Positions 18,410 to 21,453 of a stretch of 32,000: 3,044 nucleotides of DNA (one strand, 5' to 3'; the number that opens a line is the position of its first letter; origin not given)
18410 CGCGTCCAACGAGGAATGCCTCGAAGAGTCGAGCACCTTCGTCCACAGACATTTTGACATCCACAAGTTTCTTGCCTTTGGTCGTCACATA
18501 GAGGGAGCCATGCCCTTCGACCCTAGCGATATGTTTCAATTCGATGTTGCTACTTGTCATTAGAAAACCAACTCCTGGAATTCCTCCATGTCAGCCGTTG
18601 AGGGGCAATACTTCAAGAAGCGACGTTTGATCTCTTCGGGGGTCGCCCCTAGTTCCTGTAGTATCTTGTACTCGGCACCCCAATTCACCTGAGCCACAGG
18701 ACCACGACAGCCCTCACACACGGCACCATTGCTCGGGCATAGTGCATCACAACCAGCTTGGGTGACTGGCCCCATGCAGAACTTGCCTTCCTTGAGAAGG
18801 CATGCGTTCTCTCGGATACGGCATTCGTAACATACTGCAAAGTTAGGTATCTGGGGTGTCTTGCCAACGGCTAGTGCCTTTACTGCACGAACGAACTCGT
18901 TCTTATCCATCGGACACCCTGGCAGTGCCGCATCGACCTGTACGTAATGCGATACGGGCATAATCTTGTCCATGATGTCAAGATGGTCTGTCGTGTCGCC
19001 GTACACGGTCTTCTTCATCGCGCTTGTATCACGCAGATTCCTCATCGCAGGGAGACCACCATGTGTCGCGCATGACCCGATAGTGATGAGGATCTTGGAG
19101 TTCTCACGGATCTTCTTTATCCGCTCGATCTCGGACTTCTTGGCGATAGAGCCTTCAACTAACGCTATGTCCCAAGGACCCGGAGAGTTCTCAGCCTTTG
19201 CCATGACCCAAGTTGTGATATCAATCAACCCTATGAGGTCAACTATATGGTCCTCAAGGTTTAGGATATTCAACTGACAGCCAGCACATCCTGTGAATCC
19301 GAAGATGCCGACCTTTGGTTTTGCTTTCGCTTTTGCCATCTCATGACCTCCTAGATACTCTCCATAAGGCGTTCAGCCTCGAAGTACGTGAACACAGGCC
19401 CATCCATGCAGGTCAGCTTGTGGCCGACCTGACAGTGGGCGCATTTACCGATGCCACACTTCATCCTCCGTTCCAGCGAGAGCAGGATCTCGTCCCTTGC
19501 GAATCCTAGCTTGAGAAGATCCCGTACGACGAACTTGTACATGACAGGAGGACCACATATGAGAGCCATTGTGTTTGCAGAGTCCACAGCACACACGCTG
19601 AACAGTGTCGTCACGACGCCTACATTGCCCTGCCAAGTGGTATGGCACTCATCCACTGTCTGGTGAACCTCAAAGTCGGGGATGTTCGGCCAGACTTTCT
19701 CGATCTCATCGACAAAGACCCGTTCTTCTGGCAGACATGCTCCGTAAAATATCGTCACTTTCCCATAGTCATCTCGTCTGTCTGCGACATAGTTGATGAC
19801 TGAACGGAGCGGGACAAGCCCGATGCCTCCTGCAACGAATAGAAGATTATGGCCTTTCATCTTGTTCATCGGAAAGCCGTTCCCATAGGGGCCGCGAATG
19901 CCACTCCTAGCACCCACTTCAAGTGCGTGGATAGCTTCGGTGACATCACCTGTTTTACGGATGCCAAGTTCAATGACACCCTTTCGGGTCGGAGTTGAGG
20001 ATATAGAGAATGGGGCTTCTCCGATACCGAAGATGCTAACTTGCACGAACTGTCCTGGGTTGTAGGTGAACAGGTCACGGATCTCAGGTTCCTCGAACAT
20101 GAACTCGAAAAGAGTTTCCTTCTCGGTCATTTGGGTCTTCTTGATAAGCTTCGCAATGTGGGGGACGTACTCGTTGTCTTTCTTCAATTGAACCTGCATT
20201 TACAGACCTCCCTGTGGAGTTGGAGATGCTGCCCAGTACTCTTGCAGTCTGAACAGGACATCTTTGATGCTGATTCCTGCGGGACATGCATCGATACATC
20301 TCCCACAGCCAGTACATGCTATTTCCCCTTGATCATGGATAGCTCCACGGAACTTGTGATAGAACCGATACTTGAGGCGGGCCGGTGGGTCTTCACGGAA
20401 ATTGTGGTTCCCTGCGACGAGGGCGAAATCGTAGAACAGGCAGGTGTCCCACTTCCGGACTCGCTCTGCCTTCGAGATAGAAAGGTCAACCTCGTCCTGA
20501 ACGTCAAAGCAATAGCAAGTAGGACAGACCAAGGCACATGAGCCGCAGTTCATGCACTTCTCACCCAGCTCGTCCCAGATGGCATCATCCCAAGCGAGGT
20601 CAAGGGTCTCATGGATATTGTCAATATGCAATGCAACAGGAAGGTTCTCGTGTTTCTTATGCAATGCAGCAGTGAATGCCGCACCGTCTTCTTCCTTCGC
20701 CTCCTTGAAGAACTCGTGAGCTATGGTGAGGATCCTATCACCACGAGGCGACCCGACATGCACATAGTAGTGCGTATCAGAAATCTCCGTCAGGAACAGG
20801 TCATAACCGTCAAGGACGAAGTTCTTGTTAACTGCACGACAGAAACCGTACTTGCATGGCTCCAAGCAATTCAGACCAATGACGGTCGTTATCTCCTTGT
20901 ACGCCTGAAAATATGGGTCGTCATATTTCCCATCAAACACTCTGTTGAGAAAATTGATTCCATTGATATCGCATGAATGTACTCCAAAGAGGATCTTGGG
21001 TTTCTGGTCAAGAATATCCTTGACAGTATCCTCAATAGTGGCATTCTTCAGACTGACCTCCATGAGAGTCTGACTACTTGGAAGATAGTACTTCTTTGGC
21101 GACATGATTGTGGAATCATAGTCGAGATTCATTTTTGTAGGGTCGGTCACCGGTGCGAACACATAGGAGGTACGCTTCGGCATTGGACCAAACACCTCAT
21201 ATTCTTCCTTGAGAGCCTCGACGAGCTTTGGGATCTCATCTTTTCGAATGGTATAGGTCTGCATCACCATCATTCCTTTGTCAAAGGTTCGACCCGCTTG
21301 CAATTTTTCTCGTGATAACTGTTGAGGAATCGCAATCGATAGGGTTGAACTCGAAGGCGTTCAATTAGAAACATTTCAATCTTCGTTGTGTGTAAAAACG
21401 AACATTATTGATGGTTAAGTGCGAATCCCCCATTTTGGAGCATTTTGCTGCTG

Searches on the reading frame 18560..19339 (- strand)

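Call 11: search_protein_families(library=pfam, proteins=[window:18560-19339:-], max_evalue=0.01)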
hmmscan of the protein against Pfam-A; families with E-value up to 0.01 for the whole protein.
window:18560-19339:- (259 aa): 1 family
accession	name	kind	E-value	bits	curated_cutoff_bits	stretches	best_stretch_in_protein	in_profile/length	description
PF01058.29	Oxidored_q6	-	1.5e-26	93.1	27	1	18-156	1-128/128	NADH ubiquinone oxidoreductase, 20 Kd subunit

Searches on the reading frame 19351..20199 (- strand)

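Call 11: search_protein_families(library=pfam, proteins=[window:19351-20199:-], max_evalue=0.01)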
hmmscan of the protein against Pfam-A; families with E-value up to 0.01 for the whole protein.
window:19351-20199:- (282 aa): 4 families
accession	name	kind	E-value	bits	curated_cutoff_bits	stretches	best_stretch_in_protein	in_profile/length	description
PF00175.26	NAD_binding_1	-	5.2e-14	53.3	22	1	121-225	1-108/109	Oxidoreductase NAD-binding domain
PF10418.14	DHODB_Fe-S_bind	-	3.4e-10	39.9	23.9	1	243-274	1-39/41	Iron-sulfur cluster binding domain of dihydroorotate dehydrogenase B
PF00970.30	FAD_binding_6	-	8.4e-07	29.7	21.1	1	17-107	3-96/99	Oxidoreductase FAD-binding domain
PF08022.18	FAD_binding_8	-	0.00058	20.4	22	1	30-92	16-80/109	FAD-binding domain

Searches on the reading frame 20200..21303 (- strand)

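Call 11: search_protein_families(library=pfam, proteins=[window:20200-21303:-], max_evalue=0.01)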
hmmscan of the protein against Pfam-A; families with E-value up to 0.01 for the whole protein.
window:20200-21303:- (367 aa): 16 families
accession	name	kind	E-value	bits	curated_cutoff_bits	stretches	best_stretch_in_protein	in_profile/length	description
PF17179.9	Fer4_22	-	2.6e-32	112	27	1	249-344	1-95/95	4Fe-4S dicluster domain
PF12797.12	Fer4_2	-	4.3e-08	33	24.5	2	329-342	9-22/22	4Fe-4S binding domain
PF00037.32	Fer4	-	8.6e-08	32.1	21.1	2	329-343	7-21/24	4Fe-4S binding domain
PF13183.11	Fer4_8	-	1.3e-06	29.3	27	1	248-344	3-68/68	4Fe-4S dicluster domain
PF13237.11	Fer4_10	-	1.3e-06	28.7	25.5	1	328-342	7-21/53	4Fe-4S dicluster domain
PF13484.11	Fer4_16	-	1.8e-06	29.1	30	1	330-344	2-16/66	4Fe-4S double cluster binding domain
PF13534.11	Fer4_17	-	3.8e-06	27.8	22.2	0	305-344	20-60/61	4Fe-4S dicluster domain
PF14697.11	Fer4_21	-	1.3e-05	25.7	35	0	327-342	38-53/59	4Fe-4S dicluster domain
PF13187.11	Fer4_9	-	1.9e-05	25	27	1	249-343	1-50/52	4Fe-4S dicluster domain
PF12800.12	Fer4_4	-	7.6e-05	23.2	24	1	329-343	3-17/17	4Fe-4S binding domain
PF13746.11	Fer4_18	-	0.00045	20.8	27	1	315-350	46-81/114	4Fe-4S dicluster domain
PF12838.12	Fer4_7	-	0.00064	20.6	27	1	249-344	1-52/52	4Fe-4S dicluster domain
PF25160.1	LdpA_Fe-S-bd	-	0.0016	18.6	27.6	1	321-343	17-41/49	LdpA Fe-S cluster-binding domain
PF12837.12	Fer4_6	-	0.0019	18.5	25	1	329-344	8-23/24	4Fe-4S binding domain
PF12798.12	Fer4_3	-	0.004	18.3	27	1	330-344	1-15/15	4Fe-4S binding domain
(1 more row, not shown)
